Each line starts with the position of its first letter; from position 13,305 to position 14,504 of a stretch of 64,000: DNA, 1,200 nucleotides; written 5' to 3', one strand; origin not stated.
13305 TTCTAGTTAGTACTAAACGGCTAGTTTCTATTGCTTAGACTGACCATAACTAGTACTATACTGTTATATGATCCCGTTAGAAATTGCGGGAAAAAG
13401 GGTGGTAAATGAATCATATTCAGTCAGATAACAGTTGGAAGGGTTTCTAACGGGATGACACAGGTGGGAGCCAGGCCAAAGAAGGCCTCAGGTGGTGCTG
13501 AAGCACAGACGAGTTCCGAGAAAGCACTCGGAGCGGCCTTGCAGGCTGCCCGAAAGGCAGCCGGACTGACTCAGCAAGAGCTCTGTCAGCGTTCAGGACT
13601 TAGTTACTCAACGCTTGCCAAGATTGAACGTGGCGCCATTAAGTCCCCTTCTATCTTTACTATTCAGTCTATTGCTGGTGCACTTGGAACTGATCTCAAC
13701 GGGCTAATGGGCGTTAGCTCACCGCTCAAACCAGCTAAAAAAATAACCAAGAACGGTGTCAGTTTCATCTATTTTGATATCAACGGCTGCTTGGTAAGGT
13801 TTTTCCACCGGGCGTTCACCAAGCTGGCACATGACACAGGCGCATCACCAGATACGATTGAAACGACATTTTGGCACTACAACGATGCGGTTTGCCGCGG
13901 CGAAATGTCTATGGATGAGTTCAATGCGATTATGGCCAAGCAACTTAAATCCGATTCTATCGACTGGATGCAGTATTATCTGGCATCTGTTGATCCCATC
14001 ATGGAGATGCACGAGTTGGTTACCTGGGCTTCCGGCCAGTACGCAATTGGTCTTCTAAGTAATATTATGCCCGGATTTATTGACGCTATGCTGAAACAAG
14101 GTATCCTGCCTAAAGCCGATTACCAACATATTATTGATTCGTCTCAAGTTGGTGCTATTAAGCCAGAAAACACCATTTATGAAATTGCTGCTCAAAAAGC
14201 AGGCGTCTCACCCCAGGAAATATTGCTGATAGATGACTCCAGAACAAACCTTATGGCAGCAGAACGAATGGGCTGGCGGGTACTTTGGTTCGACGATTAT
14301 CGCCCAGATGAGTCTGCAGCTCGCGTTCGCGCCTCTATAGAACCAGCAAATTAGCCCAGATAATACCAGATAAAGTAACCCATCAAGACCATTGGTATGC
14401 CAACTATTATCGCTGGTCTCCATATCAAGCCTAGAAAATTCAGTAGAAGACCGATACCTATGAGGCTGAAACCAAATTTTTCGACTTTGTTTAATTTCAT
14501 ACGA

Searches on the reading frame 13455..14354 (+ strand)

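Call 99: search_protein_families(library=pfam, proteins=[window:13455-14354:+], max_evalue=0.01)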
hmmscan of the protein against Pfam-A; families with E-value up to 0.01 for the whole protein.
window:13455-14354:+ (299 aa): 10 families
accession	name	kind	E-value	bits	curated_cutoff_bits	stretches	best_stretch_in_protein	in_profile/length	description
PF01381.28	HTH_3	-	2.5e-15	56.7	23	1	29-83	1-54/55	Helix-turn-helix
PF13560.12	HTH_31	-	5.9e-12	46.2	27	1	24-80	1-57/64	Helix-turn-helix domain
PF13419.12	HAD_2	-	4.2e-09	37.2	23.8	1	160-278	61-177/178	Haloacid dehalogenase-like hydrolase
PF00702.32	Hydrolase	-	4.7e-09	37.4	26.4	1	107-273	6-191/191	haloacid dehalogenase-like hydrolase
PF13443.12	HTH_26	-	3.3e-07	30.9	22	1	33-82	6-55/63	Cro/C1-type HTH DNA-binding domain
PF13242.12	Hydrolase_like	-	5.1e-05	23.5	22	1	236-278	4-47/75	HAD-hyrolase-like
PF12844.13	HTH_19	-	0.0008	19.7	30.2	1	26-85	1-59/64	Helix-turn-helix domain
PF13744.12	HTH_37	-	0.0016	18.7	27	1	24-81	18-75/80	Helix-turn-helix domain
PF13413.12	HTH_25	-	0.0017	18.6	24.6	1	29-63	2-36/62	Helix-turn-helix domain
PF13412.12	HTH_24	-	0.002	18.1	21.9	1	29-55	9-35/48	Winged helix-turn-helix DNA-binding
